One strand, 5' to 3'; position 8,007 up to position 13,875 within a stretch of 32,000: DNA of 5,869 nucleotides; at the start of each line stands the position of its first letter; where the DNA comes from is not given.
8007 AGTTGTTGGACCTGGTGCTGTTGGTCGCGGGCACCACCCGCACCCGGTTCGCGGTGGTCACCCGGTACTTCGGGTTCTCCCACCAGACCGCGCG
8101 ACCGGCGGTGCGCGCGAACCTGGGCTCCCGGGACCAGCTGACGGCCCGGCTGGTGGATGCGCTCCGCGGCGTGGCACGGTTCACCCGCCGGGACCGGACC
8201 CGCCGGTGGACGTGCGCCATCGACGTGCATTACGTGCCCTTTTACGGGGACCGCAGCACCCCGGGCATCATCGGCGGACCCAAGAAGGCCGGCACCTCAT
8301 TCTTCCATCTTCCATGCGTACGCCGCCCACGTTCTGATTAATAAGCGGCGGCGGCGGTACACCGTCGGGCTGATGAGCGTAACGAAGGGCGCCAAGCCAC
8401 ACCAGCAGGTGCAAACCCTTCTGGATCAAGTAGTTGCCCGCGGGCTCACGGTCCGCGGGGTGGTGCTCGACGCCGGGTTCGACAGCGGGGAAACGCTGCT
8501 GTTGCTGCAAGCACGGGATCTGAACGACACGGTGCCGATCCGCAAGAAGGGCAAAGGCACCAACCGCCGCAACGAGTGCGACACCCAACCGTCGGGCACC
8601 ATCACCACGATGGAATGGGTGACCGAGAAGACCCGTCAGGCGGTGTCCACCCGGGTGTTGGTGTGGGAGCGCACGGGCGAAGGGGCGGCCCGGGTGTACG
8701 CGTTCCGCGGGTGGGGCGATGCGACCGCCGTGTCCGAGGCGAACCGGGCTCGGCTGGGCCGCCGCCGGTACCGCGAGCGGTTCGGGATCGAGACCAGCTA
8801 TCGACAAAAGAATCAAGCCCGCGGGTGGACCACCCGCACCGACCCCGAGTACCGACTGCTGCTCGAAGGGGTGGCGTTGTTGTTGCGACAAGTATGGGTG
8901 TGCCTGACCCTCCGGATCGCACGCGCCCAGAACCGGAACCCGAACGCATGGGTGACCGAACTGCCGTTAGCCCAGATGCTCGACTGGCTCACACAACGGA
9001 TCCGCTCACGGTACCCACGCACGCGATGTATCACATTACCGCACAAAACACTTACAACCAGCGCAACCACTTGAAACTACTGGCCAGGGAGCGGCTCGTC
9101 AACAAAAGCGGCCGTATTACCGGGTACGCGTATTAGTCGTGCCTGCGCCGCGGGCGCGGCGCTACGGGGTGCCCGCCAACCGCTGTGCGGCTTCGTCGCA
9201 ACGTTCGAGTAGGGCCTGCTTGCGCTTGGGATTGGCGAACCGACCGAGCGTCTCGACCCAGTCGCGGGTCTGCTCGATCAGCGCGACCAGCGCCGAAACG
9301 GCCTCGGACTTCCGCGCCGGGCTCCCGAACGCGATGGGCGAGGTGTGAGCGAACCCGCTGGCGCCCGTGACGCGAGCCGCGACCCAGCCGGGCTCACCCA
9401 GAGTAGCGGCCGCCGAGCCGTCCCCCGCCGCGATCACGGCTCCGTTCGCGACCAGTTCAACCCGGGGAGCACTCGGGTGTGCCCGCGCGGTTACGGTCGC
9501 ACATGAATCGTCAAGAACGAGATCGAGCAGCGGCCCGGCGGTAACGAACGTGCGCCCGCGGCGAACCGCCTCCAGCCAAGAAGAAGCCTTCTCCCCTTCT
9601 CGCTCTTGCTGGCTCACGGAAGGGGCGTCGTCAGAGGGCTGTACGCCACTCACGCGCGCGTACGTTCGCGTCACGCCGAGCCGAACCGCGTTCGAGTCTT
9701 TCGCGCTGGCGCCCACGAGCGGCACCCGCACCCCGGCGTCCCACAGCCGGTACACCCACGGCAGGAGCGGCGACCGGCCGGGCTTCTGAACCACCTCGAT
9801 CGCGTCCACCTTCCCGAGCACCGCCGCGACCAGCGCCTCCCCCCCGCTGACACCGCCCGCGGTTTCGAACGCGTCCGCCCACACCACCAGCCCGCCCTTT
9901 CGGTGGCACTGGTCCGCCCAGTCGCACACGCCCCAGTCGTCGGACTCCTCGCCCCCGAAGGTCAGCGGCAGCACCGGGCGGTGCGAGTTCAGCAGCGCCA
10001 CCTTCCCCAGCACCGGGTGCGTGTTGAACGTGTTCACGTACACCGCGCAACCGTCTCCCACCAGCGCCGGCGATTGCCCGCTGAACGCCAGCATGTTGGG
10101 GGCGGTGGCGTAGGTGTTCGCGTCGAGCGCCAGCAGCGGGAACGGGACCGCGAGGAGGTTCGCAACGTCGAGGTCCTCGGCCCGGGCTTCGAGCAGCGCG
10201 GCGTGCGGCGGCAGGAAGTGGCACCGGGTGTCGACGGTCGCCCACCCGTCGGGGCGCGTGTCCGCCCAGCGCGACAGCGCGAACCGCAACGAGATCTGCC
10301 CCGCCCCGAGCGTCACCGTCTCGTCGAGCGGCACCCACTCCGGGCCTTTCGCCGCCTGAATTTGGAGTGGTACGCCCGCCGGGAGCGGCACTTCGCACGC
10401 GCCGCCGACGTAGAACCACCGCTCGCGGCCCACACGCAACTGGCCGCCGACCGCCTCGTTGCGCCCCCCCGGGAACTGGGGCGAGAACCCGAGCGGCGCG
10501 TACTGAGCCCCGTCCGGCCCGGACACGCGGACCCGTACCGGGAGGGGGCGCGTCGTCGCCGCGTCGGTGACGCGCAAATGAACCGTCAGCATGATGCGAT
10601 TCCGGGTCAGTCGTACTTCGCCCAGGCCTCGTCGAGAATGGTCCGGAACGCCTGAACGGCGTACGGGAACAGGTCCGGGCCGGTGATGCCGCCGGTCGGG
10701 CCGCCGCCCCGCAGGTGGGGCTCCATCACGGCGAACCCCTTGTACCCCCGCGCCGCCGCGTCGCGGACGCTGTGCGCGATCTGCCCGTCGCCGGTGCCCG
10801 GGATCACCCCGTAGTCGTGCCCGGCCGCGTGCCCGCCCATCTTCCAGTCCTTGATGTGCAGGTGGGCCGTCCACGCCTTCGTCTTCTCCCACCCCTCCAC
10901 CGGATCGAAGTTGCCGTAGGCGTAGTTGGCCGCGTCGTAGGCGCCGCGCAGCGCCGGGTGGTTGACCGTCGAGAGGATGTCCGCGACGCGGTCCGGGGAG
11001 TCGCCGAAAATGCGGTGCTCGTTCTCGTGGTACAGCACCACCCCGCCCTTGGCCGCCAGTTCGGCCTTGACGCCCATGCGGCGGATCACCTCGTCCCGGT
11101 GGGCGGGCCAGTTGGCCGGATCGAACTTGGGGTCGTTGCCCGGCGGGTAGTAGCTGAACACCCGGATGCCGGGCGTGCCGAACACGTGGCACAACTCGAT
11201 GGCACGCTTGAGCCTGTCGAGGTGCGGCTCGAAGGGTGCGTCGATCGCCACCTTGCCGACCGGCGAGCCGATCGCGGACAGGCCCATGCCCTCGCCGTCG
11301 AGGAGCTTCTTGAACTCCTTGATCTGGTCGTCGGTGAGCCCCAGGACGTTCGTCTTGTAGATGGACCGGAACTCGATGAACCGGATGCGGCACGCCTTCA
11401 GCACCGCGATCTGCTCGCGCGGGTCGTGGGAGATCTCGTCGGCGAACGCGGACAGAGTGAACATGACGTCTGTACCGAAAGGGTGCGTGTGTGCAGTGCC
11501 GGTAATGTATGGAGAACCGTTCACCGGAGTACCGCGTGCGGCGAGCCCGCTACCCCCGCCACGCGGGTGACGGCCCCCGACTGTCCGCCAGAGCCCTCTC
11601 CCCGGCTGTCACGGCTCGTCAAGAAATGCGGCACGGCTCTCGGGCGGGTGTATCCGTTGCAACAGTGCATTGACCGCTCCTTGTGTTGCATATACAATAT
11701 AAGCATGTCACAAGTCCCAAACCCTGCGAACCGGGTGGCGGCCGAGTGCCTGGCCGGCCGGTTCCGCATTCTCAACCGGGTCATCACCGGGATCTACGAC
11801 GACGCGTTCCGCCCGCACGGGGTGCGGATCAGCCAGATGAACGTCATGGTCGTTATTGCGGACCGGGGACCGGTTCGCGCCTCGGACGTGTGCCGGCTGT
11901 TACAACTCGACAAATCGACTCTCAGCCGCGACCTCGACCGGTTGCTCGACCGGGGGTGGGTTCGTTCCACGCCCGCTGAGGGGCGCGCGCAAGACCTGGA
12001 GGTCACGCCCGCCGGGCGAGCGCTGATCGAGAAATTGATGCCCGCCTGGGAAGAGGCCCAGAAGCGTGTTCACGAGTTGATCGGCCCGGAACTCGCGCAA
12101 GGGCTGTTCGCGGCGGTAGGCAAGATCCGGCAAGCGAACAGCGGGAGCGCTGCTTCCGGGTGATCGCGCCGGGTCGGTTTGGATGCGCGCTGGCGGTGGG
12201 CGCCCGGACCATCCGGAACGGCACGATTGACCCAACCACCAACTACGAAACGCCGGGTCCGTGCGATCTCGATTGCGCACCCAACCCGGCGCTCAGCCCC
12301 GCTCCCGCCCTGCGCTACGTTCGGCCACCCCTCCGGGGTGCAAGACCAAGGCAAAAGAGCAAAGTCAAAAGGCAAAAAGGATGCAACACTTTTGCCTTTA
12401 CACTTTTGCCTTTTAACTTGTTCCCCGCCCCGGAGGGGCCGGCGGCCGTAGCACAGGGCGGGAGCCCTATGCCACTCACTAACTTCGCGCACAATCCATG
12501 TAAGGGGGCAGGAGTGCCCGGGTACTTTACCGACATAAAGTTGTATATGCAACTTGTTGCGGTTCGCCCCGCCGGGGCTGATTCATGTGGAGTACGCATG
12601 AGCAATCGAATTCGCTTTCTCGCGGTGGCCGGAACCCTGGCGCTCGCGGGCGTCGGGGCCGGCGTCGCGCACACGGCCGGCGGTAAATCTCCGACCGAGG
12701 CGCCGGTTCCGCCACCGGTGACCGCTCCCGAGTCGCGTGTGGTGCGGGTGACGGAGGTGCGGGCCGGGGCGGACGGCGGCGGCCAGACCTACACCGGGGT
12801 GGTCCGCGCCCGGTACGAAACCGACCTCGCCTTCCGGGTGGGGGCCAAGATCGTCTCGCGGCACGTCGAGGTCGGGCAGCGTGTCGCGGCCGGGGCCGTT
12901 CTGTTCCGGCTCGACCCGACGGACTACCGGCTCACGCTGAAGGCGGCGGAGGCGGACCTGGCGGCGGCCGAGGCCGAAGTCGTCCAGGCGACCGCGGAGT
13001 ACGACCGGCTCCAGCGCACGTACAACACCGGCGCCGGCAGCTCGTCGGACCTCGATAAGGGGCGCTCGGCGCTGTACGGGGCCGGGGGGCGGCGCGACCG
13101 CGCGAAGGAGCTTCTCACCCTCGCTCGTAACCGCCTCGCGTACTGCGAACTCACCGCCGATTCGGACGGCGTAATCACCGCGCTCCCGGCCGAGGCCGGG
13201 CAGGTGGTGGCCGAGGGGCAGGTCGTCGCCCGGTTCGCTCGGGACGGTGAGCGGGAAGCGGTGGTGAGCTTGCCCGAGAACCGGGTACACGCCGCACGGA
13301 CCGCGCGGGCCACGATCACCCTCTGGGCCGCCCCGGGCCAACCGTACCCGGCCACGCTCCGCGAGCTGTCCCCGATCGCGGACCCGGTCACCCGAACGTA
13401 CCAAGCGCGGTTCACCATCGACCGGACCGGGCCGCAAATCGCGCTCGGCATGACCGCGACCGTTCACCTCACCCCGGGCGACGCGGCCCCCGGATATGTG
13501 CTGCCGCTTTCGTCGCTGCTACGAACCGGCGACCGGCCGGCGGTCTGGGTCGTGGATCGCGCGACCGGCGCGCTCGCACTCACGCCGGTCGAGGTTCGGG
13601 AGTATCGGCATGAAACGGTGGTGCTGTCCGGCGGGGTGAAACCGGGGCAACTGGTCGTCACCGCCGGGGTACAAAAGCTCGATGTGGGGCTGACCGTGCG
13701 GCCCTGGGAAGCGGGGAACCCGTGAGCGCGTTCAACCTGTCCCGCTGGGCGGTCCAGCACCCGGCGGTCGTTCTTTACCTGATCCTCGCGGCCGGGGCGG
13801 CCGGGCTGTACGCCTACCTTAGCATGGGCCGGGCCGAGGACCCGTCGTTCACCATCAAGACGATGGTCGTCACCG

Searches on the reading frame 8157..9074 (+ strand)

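Call 25: search_protein_families(library=pfam, proteins=[window:8157-9074:+], max_evalue=0.01)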
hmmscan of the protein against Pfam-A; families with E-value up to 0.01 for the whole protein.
window:8157-9074:+ (305 aa): 1 family
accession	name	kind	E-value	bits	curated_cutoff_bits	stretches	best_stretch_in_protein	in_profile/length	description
PF01609.27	DDE_Tnp_1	-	0.00052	20.3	23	1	30-227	19-180/200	Transposase DDE domain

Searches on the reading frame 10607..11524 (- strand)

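Call 25: search_protein_families(library=pfam, proteins=[window:10607-11524:-], max_evalue=0.01)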
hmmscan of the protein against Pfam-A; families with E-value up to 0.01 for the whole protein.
window:10607-11524:- (305 aa): 1 family
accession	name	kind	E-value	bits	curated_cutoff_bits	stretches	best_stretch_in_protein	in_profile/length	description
PF01261.30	AP_endonuc_2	-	2.1e-22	80.5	31.1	1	47-273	9-233/249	Xylose isomerase-like TIM barrel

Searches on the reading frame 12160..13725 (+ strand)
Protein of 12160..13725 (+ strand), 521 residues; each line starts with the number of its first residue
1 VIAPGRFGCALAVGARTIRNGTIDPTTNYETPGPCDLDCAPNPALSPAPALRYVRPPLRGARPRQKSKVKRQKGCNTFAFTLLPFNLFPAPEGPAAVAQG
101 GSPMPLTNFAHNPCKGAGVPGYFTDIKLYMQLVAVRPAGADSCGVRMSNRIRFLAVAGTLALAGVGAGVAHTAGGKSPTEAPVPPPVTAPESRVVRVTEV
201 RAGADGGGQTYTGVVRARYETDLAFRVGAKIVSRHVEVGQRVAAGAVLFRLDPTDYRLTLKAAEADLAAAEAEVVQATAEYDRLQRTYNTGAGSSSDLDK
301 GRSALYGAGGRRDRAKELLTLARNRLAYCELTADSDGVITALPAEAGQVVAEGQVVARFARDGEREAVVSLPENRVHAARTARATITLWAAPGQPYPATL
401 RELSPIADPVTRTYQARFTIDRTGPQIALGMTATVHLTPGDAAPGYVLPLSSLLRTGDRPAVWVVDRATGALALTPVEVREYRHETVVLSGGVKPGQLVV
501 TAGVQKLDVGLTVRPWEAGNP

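Call 25: search_protein_families(library=pfam, proteins=[window:12160-13725:+], max_evalue=0.01)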
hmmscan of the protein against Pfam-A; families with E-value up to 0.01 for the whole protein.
window:12160-13725:+ (521 aa): 5 families
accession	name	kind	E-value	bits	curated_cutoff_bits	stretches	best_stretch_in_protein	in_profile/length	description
PF13437.12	HlyD_3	-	1.2e-16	61.8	22.2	1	331-429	2-105/106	HlyD family secretion protein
PF16576.10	HlyD_D23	-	2.1e-13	50.5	30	1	223-433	22-214/214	Barrel-sandwich domain of CusB or HlyD membrane-fusion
PF13533.13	Biotin_lipoyl_2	-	2.4e-08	34.1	29.8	0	223-252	3-32/32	Biotin-lipoyl like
PF00364.28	Biotin_lipoyl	-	0.0016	18.6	22.1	0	329-358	43-72/73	Biotin-requiring enzyme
PF14362.11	DUF4407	-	0.006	16.3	31.3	1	252-350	131-222/297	Domain of unknown function (DUF4407)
